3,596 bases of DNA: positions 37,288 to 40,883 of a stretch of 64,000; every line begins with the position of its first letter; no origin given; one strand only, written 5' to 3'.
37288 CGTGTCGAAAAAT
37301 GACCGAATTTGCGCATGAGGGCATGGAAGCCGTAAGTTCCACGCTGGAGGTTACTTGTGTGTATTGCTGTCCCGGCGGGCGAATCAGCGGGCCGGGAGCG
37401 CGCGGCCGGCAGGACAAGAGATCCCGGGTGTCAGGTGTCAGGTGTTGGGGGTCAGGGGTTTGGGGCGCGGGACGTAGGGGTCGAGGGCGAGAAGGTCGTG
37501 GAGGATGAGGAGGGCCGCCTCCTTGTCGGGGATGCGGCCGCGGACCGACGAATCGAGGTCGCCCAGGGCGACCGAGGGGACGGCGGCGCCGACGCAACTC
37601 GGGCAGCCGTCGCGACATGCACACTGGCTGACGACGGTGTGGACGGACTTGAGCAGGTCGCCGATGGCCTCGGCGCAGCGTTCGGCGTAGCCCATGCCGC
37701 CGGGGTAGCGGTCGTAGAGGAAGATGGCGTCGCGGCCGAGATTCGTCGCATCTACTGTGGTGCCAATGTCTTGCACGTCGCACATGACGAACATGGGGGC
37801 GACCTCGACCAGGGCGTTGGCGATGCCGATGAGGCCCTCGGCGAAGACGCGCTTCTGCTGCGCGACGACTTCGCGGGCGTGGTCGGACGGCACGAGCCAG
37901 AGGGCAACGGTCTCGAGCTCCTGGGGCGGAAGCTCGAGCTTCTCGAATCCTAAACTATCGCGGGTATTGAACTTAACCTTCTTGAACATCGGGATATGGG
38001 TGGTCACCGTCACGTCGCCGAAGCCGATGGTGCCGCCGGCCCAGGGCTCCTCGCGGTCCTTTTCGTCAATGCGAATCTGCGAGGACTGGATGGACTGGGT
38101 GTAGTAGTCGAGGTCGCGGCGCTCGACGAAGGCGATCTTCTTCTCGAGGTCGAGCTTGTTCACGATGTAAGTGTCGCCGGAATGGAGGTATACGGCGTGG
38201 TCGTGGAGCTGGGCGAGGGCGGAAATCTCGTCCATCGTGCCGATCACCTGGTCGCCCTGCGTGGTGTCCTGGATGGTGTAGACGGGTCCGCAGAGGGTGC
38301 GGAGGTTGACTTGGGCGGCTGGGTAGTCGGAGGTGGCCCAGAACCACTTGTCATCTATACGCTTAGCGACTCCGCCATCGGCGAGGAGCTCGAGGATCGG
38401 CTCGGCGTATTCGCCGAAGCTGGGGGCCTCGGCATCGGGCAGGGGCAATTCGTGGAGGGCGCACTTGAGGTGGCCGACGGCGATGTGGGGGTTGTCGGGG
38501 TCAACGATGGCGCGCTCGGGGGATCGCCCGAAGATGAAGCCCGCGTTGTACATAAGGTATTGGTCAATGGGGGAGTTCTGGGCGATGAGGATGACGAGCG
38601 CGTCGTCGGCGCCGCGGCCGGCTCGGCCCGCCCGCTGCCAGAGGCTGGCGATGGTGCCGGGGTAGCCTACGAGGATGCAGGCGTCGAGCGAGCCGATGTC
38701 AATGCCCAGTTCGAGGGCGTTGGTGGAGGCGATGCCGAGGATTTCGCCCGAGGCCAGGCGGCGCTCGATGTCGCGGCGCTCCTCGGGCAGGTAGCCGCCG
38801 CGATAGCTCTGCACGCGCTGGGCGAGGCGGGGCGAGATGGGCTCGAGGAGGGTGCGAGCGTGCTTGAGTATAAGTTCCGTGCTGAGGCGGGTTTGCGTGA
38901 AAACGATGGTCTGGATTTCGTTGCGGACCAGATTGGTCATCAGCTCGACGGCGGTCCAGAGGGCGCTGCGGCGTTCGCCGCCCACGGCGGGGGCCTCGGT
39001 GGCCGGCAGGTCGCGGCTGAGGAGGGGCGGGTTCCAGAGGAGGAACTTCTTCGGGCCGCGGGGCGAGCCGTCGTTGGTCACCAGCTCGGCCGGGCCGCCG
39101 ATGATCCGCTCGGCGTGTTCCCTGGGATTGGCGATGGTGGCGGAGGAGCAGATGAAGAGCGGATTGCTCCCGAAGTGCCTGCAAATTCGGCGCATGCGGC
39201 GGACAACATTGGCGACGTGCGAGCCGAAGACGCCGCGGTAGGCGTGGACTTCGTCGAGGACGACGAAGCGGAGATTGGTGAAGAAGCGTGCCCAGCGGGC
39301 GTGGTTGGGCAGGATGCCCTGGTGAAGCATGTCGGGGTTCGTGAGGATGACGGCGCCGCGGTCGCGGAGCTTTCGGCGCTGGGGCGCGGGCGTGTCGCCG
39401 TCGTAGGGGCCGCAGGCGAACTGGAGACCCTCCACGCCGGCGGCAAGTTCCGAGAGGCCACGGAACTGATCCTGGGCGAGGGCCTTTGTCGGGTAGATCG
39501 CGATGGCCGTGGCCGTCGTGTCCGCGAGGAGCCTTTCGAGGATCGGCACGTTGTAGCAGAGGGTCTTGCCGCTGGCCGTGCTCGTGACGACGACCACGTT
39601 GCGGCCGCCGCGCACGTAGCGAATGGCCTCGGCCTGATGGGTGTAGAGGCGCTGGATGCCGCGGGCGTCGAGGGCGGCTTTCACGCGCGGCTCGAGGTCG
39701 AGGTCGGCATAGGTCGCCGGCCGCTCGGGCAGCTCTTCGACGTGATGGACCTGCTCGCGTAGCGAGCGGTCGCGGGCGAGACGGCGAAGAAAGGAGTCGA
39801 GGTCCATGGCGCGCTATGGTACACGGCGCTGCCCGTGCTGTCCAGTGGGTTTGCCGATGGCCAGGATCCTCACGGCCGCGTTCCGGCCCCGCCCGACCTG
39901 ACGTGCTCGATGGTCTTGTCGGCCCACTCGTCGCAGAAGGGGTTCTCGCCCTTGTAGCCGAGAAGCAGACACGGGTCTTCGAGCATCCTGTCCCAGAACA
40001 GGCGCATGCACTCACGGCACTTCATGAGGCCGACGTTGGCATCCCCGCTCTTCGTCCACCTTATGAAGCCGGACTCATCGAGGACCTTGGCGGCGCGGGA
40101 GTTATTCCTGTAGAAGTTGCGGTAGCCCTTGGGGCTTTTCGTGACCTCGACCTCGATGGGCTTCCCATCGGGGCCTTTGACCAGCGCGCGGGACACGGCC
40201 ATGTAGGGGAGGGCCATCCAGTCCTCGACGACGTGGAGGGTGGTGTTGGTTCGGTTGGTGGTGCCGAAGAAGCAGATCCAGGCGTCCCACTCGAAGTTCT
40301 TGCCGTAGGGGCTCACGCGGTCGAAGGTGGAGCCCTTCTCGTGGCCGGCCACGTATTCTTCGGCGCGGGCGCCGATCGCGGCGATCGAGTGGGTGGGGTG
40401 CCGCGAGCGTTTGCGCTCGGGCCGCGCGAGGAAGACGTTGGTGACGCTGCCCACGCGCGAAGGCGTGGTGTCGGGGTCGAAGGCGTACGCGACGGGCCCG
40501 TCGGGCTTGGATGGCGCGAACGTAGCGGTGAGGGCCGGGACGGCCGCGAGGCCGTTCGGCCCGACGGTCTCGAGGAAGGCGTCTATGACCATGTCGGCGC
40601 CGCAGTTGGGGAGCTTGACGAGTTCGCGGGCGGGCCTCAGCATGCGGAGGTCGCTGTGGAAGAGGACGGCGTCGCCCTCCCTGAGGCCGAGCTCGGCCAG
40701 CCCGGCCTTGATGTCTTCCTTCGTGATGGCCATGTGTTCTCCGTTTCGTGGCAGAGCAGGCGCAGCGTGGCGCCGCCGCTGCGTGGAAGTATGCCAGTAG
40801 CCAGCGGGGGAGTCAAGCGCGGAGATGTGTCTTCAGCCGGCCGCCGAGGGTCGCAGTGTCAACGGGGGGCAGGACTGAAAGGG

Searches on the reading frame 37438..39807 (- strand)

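Call 9: search_protein_families(library=pfam, proteins=[window:37438-39807:-], max_evalue=0.001)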
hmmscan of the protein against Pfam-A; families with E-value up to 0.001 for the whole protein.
window:37438-39807:- (789 aa): 5 families
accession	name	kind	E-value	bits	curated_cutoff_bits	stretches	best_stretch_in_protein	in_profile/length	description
PF00270.35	DEAD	-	2e-31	109.4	26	1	56-227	2-163/167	DEAD/DEAH box helicase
PF09369.15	MZB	-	4.4e-21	75.8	24.2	1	663-739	2-80/80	MrfA Zn-binding domain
PF00271.37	Helicase_C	-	5.4e-15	56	23.5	1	291-398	7-108/110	Helicase conserved C-terminal domain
PF22982.3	WHD_HRQ1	-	3.9e-09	37.9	27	1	435-504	1-69/70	ATP-dependent helicase HRQ1, winged helix domain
PF04851.21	ResIII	-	0.00051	20.4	22.5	1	54-212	4-150/164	Type III restriction enzyme, res subunit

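Call 68: search_protein_families(library=padloc, proteins=[window:37438-39807:-], max_evalue=0.001)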
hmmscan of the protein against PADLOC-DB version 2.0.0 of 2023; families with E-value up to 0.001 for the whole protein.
window:37438-39807:- (789 aa): 43 families (the best 25 are shown)
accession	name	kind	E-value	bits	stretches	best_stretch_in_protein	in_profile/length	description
PDLC02503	BrxHI|BrxHII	-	2.2e-40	136.6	1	38-403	8-346/698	BrxHI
PDLC03960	SngC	-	3.5e-38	129.9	1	38-405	9-369/720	-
PDLC00013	DruE1|DruE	-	1.8e-35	120.3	3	359-451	1086-1179/1776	SNF2 family N-terminal domain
PDLC00037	DruE3|DruE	-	2.6e-35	119.6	3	52-232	100-306/2055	SNF2 family N-terminal domain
PDLC00036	DruE3|DruE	-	6.1e-29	97.8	2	55-230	94-290/2023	SNF2 family N-terminal domain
PDLC00035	DruE3|DruE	-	2.9e-26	89.5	2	52-232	101-306/1460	SNF2 family N-terminal domain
PDLC02501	BrxHI|BrxHII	-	3.1e-25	86.4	2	41-229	10-199/925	BrxHI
PDLC03928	PsyrT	-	1.1e-21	74.8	2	289-419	233-357/689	-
PDLC02897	DpdJ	-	4.3e-20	69.2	1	58-398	104-450/1570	DpdJ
PDLC02570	DrmA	-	2.9e-19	66.9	1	182-421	413-647/851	DrmA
PDLC02896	DpdJ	-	9.8e-19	64.6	2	176-241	366-428/1487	DpdJ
PDLC00051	DruE4|DruE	-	1.4e-18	63.9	2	49-97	88-137/1829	SNF2 family N-terminal domain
PDLC02864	DpdF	-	5.6e-18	63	2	47-123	16-87/610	DpdF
PDLC00015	DruE2|DruE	-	3.8e-17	59.3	2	48-97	94-141/1887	SNF2 family N-terminal domain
PDLC00014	DruE2|DruE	-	1.3e-16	57.3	2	48-97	102-152/1928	SNF2 family N-terminal domain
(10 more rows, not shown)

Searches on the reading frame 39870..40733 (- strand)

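Call 9: search_protein_families(library=pfam, proteins=[window:39870-40733:-], max_evalue=0.001)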
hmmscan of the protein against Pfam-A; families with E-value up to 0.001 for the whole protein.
window:39870-40733:- (287 aa): 1 family
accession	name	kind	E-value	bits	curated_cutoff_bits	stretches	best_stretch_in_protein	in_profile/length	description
PF02522.19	Antibiotic_NAT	-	9.6e-39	133.7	25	1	44-245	14-226/232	Aminoglycoside 3-N-acetyltransferase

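Call 68: search_protein_families(library=padloc, proteins=[window:39870-40733:-], max_evalue=0.001)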
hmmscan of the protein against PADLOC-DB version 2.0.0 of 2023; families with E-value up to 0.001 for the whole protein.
window:39870-40733:- (287 aa): 0 families
